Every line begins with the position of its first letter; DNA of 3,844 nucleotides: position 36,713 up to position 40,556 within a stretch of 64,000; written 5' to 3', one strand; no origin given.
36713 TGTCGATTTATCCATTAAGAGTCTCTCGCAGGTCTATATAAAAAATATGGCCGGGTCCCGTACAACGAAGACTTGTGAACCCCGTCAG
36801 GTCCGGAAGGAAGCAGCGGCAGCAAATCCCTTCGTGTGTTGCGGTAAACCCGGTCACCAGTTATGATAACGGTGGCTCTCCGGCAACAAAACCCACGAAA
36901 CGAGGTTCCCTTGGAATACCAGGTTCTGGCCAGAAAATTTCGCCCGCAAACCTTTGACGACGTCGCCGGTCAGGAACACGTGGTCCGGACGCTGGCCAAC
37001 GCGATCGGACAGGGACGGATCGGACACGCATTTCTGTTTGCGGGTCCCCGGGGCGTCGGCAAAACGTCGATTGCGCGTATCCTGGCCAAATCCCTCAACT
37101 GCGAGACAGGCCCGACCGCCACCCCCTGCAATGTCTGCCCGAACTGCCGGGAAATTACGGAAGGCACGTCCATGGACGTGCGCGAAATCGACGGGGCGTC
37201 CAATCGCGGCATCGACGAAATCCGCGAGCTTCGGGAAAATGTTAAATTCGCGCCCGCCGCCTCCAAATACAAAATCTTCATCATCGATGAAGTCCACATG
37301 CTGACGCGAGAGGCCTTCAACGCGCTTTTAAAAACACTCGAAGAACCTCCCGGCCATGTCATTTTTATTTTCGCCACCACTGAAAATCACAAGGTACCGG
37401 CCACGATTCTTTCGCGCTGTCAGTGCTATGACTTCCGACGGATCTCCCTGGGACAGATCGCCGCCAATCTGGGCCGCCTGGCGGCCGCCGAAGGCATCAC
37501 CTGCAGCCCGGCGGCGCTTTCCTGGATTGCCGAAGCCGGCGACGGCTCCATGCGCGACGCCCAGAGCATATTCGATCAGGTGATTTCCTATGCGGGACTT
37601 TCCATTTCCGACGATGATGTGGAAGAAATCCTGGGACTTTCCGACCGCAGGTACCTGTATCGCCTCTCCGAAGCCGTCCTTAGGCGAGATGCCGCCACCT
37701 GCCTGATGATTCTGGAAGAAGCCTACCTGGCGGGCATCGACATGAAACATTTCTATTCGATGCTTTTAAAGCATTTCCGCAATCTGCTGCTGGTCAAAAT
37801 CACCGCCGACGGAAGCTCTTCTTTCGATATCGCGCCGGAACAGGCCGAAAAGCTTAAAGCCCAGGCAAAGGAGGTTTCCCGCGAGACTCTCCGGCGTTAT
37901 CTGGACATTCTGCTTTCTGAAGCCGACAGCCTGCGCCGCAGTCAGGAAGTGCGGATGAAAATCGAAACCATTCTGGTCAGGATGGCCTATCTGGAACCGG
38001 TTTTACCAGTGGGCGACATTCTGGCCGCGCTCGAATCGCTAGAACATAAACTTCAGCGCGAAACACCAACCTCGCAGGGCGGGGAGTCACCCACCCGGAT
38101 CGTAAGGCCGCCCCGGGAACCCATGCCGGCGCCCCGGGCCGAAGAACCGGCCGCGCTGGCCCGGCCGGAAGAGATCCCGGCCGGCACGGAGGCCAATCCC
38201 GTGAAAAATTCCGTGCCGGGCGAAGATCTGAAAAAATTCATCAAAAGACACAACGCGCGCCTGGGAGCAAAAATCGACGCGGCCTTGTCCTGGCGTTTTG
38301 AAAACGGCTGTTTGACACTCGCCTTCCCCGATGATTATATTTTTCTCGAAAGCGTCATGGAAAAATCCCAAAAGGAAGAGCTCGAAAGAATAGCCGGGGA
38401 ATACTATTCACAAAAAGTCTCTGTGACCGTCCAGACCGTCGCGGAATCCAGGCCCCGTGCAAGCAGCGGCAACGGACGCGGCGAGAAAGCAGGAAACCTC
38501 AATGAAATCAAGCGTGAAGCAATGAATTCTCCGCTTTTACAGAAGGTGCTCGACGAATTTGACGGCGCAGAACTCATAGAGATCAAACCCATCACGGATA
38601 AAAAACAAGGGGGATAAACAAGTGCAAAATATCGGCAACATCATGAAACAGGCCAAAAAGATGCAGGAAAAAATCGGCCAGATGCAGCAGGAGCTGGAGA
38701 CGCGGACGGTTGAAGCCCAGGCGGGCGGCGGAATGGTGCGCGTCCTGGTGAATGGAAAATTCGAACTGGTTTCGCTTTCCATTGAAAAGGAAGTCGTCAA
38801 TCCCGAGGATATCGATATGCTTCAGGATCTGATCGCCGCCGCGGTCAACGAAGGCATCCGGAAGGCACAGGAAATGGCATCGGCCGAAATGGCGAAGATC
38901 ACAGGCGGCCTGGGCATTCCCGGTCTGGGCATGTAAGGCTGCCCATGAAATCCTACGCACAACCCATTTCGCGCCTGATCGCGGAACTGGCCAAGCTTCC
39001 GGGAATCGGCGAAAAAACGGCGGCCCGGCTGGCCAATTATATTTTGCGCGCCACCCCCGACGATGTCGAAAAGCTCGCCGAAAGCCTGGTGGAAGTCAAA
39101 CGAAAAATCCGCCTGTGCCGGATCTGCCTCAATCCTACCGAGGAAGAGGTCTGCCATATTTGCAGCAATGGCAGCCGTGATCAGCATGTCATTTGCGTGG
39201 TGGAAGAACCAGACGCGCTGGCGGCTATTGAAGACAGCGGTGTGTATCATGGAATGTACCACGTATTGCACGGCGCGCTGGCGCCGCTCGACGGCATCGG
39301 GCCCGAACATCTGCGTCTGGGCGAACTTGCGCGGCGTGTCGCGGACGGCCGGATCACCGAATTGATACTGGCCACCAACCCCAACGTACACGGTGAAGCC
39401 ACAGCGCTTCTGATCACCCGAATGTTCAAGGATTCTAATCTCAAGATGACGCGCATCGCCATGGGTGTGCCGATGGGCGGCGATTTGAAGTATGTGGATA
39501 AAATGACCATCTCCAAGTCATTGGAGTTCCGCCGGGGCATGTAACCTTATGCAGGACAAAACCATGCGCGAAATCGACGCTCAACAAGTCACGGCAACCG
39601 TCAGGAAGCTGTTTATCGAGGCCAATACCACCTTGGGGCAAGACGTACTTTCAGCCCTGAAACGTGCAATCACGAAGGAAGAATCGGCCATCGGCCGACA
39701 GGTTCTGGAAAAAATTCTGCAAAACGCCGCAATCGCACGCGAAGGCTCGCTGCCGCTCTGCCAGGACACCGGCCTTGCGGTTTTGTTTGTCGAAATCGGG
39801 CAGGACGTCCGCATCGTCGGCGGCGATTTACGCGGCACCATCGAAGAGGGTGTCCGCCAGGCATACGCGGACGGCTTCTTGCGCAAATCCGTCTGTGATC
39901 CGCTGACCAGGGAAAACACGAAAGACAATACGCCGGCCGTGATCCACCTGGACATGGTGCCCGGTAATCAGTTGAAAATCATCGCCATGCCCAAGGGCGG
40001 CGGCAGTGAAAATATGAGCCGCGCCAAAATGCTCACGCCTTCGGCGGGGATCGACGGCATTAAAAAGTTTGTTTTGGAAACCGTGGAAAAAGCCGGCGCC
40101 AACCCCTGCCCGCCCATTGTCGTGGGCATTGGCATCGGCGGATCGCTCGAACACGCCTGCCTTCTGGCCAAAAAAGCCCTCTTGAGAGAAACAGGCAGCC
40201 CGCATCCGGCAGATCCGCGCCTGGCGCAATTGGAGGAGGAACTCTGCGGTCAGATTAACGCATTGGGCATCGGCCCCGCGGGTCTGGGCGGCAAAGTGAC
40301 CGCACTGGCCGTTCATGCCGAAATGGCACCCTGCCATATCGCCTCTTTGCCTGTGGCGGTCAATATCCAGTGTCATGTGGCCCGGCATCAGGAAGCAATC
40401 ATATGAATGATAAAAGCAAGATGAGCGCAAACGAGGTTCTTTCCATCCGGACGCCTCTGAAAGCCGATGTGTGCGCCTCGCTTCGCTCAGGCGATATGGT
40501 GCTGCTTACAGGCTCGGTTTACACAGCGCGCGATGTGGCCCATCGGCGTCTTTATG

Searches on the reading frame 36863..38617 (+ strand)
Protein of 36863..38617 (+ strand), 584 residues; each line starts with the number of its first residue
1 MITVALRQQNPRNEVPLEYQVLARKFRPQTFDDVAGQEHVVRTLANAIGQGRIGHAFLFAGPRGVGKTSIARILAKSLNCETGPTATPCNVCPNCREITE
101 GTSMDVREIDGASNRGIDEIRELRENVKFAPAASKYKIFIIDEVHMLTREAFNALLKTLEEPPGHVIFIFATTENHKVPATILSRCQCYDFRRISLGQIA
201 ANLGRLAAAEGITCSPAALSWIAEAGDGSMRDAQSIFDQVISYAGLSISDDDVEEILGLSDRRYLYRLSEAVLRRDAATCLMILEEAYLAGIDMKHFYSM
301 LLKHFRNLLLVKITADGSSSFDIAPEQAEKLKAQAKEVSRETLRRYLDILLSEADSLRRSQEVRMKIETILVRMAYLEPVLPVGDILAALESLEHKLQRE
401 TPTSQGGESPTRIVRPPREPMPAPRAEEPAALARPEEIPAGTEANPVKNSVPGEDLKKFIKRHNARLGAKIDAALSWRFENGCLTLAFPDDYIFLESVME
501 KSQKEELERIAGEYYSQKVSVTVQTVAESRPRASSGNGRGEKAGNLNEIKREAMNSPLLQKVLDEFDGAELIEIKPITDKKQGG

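Call 8: search_protein_families(library=pfam, proteins=[window:36863-38617:+])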
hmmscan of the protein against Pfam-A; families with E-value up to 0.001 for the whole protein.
window:36863-38617:+ (584 aa): 17 families
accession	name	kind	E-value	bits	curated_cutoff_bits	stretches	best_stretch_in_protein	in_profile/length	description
PF13177.12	DNA_pol3_delta2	-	2.8e-47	161.1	27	1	36-194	1-160/161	DNA polymerase III, delta subunit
PF12169.13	DNA_pol3_gamma3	-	2.7e-23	82.8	24.4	1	248-382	1-135/143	DNA polymerase III subunits gamma and tau domain III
PF00004.35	AAA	-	5.9e-14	53.1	21.2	1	58-187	2-124/131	ATPase family associated with various cellular activities (AAA)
PF22608.2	DNAX_ATPase_lid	-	9.1e-13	48.2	27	1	198-244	1-47/49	DNA polymerase III clamp loader subunit, ATPase lid domain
PF05496.18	RuvB_N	-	3.3e-08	33.9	27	1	27-89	2-68/159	Holliday junction DNA helicase RuvB P-loop domain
PF07728.20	AAA_5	-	4.6e-07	30.4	22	1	57-161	2-92/139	AAA domain (dynein-related subfamily)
PF13401.12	AAA_22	-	7.5e-07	30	27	1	59-170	10-122/130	AAA domain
PF13191.12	AAA_16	-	1.2e-06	29.5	32.6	1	35-92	3-63/167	AAA ATPase domain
PF06068.19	TIP49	-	3.9e-06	26.7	23.8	0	45-82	40-78/347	TIP49 P-loop domain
PF07724.20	AAA_2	-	1.7e-05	25.4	27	1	56-161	5-101/166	AAA domain (Cdc48 subfamily)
PF13173.12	AAA_14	-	9.2e-05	22.9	27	0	57-165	5-92/129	AAA domain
PF05970.20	PIF1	-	0.00012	22.1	25.9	1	37-160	6-127/223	PIF1-like helicase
PF13604.12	AAA_30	-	0.00023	21.4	27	1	56-169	20-122/191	AAA domain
PF13245.12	AAA_19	-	0.00047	20.8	25.1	0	57-168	15-122/134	AAA domain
PF12775.13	AAA_7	-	0.00057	19.9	25.8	0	54-154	33-119/181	P-loop containing dynein motor region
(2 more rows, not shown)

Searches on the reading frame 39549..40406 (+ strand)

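Call 8: search_protein_families(library=pfam, proteins=[window:39549-40406:+])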
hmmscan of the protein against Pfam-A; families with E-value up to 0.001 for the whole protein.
window:39549-40406:+ (285 aa): 1 family
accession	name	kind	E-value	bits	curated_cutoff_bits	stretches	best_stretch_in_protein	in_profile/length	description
PF05681.19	Fumerase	-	6.1e-116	386.9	25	1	16-283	2-269/270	Fumarate hydratase (Fumerase)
